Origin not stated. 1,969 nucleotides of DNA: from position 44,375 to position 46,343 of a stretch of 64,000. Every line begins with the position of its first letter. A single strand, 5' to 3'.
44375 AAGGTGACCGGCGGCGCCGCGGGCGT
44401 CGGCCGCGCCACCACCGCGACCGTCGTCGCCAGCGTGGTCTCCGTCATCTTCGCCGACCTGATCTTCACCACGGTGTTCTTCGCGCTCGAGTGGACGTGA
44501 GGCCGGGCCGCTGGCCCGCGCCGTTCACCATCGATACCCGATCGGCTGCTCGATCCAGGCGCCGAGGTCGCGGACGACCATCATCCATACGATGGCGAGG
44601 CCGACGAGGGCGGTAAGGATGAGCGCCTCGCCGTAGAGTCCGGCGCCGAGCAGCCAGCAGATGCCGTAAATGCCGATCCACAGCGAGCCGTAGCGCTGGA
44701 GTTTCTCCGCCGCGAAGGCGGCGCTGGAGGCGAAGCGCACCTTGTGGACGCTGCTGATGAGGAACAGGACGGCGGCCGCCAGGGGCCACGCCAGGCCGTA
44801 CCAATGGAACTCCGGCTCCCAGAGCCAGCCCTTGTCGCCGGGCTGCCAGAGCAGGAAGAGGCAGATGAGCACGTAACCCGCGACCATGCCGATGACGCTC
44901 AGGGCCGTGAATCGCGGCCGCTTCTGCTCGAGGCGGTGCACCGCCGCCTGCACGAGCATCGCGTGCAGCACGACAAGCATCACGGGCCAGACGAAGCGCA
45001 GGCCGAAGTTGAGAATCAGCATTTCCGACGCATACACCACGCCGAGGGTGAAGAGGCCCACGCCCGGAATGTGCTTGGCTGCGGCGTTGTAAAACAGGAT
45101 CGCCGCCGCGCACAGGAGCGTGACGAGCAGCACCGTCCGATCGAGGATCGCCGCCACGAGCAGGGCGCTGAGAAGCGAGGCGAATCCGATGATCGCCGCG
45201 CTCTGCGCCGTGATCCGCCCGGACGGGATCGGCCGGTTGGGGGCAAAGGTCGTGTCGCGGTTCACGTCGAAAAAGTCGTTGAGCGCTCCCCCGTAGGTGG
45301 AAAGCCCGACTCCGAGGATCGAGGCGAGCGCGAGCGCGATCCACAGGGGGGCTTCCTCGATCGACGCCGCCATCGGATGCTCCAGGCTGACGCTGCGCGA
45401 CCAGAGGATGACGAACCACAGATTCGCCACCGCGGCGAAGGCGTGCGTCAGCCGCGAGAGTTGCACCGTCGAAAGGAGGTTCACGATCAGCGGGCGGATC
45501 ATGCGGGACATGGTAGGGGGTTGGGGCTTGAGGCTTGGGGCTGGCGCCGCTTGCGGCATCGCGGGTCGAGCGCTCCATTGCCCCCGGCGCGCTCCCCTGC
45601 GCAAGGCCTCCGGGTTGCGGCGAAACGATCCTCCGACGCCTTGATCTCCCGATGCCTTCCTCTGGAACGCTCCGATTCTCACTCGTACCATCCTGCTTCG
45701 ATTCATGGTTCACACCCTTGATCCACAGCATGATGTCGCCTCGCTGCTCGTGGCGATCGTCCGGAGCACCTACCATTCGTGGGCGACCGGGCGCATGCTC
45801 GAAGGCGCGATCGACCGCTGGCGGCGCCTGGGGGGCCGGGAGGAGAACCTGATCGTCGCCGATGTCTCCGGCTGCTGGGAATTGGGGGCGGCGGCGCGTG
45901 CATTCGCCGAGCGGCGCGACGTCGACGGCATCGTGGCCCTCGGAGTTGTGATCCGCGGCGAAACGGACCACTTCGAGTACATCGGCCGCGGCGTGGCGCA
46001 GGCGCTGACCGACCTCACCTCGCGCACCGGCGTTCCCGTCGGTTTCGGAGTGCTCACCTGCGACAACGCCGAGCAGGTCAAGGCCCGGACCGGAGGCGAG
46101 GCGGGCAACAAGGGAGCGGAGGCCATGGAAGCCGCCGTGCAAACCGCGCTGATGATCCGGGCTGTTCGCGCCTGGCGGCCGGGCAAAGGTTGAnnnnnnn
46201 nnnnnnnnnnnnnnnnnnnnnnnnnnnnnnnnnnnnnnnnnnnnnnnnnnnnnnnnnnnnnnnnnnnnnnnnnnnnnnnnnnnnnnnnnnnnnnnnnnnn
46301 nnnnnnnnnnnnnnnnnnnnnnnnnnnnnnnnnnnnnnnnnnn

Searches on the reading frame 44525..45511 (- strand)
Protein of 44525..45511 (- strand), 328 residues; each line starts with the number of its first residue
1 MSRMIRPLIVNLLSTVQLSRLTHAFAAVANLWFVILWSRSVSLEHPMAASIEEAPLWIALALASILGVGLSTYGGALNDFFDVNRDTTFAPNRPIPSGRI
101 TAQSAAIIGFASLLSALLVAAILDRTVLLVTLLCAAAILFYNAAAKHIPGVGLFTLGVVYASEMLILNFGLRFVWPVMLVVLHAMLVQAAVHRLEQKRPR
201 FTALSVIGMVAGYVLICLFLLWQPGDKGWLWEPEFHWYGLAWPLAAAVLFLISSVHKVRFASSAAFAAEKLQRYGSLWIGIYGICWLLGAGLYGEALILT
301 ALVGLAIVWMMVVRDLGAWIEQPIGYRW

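Call 17: search_protein_families(library=pfam, proteins=[window:44525-45511:-])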
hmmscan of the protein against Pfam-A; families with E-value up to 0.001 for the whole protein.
window:44525-45511:- (328 aa): 1 family
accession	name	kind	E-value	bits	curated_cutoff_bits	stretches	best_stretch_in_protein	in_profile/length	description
PF01040.23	UbiA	-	1.2e-10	41.5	34.2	1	47-304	9-220/250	UbiA prenyltransferase family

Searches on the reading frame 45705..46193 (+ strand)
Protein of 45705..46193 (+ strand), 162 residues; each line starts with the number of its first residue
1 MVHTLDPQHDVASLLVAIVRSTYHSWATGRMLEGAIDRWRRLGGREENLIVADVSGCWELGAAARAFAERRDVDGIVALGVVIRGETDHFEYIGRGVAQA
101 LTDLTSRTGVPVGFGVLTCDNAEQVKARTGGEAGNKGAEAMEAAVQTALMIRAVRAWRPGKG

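Call 17: search_protein_families(library=pfam, proteins=[window:45705-46193:+])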
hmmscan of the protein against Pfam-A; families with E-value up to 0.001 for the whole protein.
window:45705-46193:+ (162 aa): 1 family
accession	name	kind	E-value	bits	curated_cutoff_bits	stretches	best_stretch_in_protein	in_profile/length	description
PF00885.24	DMRL_synthase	-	2.4e-43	147.8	26.7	1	16-150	4-137/139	6,7-dimethyl-8-ribityllumazine synthase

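Call 25: find_encoding_contigs(protein=window:45705-46193:+, flank=3000, max_places=6)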
Protein window:45705-46193:+ (162 aa): 23 contigs read that carry it; 6 places shown.
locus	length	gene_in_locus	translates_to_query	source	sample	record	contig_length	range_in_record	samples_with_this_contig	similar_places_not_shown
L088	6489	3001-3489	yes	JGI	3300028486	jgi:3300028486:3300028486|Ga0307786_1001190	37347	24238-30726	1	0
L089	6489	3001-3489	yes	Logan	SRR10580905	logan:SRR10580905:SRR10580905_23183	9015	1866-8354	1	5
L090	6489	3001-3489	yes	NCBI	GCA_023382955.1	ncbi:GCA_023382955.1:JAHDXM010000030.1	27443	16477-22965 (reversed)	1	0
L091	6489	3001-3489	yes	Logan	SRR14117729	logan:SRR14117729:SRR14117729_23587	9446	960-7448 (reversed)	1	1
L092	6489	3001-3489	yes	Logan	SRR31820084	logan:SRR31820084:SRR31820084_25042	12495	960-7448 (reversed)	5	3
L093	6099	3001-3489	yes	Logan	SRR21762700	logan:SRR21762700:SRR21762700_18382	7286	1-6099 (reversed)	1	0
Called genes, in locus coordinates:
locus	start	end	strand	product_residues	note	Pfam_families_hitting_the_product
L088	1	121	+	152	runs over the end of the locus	-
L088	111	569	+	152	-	PF13581:HATPase_c_2, PF02518:HATPase_c (weak)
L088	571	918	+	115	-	PF01740:STAS, PF13466:STAS_2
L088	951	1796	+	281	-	PF02405:MlaE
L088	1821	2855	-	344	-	PF01040:UbiA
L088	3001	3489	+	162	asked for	PF00885:DMRL_synthase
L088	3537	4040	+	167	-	PF01029:NusB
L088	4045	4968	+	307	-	PF02881:SRP54_N, PF06414:Zeta_toxin (weak), PF13191:AAA_16 (weak), PF00448:SRP54, PF13401:AAA_22 (weak)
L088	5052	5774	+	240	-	-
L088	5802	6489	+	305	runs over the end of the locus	PF08242:Methyltransf_12 (faint), PF00398:RrnaAD, PF13649:Methyltransf_25 (weak)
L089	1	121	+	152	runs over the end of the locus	-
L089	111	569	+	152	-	PF13581:HATPase_c_2, PF02518:HATPase_c (weak)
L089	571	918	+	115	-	PF01740:STAS, PF13466:STAS_2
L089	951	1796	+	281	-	PF02405:MlaE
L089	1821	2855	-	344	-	PF01040:UbiA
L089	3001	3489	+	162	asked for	PF00885:DMRL_synthase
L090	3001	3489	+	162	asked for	PF00885:DMRL_synthase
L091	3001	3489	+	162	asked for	PF00885:DMRL_synthase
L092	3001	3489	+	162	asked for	PF00885:DMRL_synthase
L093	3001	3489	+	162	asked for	PF00885:DMRL_synthase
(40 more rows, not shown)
